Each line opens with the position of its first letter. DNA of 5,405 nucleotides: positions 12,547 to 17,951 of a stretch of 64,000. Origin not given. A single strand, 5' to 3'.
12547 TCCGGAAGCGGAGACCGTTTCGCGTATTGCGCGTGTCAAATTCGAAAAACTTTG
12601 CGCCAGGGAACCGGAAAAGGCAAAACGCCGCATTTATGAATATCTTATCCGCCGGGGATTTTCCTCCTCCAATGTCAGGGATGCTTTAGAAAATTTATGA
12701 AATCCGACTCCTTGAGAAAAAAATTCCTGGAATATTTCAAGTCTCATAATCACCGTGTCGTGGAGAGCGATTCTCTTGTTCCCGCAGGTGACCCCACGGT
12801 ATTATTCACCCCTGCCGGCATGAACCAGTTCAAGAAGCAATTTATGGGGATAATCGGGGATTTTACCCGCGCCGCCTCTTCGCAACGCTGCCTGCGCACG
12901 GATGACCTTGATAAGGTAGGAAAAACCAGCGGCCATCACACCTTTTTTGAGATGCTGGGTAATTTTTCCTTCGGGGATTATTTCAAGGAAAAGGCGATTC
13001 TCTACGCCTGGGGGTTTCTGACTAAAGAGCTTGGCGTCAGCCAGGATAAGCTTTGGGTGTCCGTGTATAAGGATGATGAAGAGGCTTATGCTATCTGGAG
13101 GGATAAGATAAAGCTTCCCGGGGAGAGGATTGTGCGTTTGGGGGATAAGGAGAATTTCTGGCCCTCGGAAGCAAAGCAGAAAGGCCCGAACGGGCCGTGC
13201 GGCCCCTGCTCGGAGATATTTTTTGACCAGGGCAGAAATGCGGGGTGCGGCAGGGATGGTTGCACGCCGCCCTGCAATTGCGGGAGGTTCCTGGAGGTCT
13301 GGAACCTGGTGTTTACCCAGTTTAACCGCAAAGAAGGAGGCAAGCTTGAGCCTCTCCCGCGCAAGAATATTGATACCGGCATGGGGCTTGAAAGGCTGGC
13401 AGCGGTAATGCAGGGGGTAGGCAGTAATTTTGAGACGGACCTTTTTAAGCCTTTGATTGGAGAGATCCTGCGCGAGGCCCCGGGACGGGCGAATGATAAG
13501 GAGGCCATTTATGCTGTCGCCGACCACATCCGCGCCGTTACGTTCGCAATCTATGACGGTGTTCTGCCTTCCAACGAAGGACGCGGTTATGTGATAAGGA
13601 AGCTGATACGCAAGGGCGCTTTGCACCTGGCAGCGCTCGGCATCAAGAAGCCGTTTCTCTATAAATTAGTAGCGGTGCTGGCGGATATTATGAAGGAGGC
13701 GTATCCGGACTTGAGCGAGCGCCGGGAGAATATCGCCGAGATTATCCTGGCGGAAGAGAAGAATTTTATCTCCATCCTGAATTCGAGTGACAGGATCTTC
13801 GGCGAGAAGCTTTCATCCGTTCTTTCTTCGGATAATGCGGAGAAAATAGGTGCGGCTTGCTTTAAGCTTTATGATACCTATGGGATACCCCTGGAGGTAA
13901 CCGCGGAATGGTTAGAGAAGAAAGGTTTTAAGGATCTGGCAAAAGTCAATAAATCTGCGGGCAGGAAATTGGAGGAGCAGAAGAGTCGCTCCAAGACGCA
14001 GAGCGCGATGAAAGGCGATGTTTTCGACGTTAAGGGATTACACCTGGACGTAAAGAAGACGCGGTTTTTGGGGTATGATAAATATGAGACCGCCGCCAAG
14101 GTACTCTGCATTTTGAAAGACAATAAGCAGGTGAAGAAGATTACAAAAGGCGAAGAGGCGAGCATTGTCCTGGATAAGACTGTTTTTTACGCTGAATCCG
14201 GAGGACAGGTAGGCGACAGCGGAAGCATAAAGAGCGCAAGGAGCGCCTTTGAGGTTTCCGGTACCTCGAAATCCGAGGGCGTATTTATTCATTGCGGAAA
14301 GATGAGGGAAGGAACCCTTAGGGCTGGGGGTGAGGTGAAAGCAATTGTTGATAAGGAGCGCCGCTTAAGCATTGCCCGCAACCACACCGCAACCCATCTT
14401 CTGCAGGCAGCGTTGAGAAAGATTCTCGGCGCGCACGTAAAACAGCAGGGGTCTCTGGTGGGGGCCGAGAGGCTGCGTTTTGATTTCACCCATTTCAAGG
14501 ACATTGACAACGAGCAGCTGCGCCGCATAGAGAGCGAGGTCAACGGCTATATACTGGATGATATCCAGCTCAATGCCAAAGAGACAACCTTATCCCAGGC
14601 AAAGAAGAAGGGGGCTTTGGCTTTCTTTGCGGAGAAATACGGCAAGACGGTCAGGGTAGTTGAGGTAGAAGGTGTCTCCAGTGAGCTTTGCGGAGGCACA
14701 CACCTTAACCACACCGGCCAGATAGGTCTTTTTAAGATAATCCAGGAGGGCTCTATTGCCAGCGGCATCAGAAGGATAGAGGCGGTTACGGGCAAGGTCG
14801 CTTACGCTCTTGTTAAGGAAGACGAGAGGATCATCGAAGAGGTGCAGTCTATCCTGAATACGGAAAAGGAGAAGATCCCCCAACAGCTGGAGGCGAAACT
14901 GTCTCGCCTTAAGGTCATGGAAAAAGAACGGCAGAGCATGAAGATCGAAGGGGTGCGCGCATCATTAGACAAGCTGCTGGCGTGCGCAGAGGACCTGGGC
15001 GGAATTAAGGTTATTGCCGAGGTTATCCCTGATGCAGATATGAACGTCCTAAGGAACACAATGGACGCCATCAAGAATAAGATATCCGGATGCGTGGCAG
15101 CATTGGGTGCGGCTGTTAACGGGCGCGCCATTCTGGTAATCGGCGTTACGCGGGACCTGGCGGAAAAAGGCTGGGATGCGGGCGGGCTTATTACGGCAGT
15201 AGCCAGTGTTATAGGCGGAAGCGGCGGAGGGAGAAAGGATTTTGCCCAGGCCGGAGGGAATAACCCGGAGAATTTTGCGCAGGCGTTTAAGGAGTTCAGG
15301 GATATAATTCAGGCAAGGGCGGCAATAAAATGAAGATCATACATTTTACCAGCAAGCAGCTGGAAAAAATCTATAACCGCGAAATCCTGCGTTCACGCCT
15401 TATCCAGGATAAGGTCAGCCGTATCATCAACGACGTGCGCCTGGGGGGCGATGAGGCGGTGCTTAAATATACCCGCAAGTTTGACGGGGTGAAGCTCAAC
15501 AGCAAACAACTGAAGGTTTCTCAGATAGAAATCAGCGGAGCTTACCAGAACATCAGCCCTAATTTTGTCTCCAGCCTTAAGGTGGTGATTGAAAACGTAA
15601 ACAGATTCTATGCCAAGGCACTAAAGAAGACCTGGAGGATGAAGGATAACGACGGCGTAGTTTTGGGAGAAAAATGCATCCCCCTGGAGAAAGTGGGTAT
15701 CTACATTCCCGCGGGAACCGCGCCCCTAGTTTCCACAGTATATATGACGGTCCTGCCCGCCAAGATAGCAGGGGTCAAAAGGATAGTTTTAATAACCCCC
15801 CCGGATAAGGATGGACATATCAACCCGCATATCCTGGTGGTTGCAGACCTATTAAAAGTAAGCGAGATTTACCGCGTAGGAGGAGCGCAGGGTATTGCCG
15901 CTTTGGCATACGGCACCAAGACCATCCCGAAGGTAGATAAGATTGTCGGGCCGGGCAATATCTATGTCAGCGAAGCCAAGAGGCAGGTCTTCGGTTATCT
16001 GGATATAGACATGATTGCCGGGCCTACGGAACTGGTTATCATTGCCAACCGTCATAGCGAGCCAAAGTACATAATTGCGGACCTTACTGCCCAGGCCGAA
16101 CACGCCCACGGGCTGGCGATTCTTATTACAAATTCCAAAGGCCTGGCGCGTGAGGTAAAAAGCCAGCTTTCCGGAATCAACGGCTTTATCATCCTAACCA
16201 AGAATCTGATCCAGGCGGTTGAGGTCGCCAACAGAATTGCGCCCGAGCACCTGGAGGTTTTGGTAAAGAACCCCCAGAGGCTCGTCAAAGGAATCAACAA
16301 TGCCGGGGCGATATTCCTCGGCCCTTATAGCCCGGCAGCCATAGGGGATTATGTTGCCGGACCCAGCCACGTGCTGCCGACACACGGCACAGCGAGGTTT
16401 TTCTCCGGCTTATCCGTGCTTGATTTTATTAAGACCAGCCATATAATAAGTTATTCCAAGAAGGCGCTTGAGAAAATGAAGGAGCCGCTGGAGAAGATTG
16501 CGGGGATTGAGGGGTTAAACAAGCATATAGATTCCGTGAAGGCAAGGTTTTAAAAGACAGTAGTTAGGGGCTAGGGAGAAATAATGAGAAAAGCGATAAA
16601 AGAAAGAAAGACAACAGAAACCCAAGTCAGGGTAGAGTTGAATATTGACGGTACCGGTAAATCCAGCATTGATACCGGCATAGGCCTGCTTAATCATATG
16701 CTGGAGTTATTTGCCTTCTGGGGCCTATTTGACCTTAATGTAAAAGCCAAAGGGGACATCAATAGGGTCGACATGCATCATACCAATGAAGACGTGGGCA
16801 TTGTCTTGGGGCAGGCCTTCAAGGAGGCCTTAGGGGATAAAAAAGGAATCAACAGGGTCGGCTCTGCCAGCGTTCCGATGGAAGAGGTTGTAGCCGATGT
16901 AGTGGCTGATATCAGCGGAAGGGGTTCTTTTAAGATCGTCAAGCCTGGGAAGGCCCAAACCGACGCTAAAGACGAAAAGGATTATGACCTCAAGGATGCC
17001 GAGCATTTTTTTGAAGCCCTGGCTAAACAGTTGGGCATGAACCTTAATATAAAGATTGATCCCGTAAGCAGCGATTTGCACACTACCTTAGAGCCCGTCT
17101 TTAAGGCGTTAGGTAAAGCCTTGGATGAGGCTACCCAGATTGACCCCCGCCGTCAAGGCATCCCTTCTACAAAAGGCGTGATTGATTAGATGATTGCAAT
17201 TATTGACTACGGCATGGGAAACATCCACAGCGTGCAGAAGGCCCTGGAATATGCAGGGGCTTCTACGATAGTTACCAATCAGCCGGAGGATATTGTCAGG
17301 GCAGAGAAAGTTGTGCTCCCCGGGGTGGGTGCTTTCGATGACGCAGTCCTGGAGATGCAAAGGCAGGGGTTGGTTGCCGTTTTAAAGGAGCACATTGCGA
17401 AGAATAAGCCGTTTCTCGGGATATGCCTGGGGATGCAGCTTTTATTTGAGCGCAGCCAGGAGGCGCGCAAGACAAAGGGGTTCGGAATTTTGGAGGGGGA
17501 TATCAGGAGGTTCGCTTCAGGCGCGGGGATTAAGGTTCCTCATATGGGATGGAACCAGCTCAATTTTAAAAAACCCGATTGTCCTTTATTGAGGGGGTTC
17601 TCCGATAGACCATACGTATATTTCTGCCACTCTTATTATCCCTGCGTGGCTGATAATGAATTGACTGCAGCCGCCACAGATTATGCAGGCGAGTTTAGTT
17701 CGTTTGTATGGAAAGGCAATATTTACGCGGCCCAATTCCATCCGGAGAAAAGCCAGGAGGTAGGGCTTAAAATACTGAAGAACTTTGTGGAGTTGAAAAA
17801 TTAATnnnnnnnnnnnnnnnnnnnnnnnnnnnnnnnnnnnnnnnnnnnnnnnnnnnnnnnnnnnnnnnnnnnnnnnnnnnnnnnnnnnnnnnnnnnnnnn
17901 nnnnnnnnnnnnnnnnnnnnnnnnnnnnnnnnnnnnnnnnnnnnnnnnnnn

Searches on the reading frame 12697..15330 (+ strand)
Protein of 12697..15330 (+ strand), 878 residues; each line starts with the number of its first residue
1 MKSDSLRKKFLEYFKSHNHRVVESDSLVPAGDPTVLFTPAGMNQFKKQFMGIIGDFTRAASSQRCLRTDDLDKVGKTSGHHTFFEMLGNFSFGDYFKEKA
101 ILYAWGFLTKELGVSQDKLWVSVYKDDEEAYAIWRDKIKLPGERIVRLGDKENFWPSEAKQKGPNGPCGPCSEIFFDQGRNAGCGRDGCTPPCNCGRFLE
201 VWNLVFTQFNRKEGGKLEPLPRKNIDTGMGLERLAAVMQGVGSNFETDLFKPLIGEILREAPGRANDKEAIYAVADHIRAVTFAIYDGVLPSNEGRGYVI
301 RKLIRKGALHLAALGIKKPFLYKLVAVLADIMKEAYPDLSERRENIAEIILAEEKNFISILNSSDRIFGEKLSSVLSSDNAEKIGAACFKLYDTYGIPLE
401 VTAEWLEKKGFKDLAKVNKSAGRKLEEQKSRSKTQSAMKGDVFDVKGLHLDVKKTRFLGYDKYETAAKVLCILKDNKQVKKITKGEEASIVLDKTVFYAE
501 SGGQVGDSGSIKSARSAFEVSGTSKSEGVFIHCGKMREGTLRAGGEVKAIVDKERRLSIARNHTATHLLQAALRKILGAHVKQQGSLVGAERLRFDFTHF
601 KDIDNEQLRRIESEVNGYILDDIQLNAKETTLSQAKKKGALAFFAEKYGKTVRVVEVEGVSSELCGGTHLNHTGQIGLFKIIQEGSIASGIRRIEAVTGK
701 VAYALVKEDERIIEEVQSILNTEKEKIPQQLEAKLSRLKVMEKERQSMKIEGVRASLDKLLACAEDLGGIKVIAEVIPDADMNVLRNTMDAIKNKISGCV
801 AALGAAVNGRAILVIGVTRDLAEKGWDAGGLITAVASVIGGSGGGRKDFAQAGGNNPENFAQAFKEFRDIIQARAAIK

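Call 30: search_protein_families(library=pfam, proteins=[window:12697-15330:+], max_evalue=0.0001)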
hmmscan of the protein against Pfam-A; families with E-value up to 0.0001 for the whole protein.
window:12697-15330:+ (878 aa): 3 families
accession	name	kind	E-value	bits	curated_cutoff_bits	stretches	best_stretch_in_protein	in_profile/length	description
PF01411.24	tRNA-synt_2c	-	5.7e-184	613.1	30.3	1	6-555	2-552/552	tRNA synthetases class II (A)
PF07973.19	tRNA_SAD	-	1.5e-16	60.6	24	1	652-695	1-44/44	Threonyl and Alanyl tRNA synthetase second additional domain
PF02272.25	DHHA1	-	1.1e-14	55.2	25.9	1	770-872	2-101/102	DHHA1 domain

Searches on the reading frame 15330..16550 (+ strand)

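Call 30: search_protein_families(library=pfam, proteins=[window:15330-16550:+], max_evalue=0.0001)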
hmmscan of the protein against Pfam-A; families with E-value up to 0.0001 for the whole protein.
window:15330-16550:+ (407 aa): 1 family
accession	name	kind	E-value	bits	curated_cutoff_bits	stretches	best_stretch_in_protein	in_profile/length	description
PF00815.25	Histidinol_dh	-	5.3e-149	497.1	27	1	21-407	7-411/411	Histidinol dehydrogenase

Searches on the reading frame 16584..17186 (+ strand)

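Call 61: search_protein_families(library=pfam, proteins=[window:16584-17186:+], max_evalue=0.00001)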
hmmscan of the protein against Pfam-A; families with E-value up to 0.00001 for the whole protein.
window:16584-17186:+ (201 aa): 1 family
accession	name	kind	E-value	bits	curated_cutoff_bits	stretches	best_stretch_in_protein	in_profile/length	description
PF00475.24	IGPD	-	3.5e-46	157.3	27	1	31-180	1-144/144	Imidazoleglycerol-phosphate dehydratase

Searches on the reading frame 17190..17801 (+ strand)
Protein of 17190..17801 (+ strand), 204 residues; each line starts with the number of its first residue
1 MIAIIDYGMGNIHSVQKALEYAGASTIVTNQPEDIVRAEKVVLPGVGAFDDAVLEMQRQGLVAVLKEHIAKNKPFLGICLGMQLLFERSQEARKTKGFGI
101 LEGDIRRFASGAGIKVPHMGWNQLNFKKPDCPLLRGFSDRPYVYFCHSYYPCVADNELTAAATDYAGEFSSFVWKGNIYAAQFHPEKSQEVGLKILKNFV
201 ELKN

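Call 61: search_protein_families(library=pfam, proteins=[window:17190-17801:+], max_evalue=0.00001)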
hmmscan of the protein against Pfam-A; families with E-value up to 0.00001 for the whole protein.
window:17190-17801:+ (204 aa): 3 families
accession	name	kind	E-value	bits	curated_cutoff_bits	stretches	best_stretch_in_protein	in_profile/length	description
PF00117.34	GATase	-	9.9e-22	78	22.8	1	4-200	2-187/190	Glutamine amidotransferase class-I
PF01174.25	SNO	-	7.2e-10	39.5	27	1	10-201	6-184/188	SNO glutamine amidotransferase family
PF07685.20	GATase_3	-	4.8e-06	26.8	27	1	17-104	17-114/196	CobB/CobQ-like glutamine amidotransferase domain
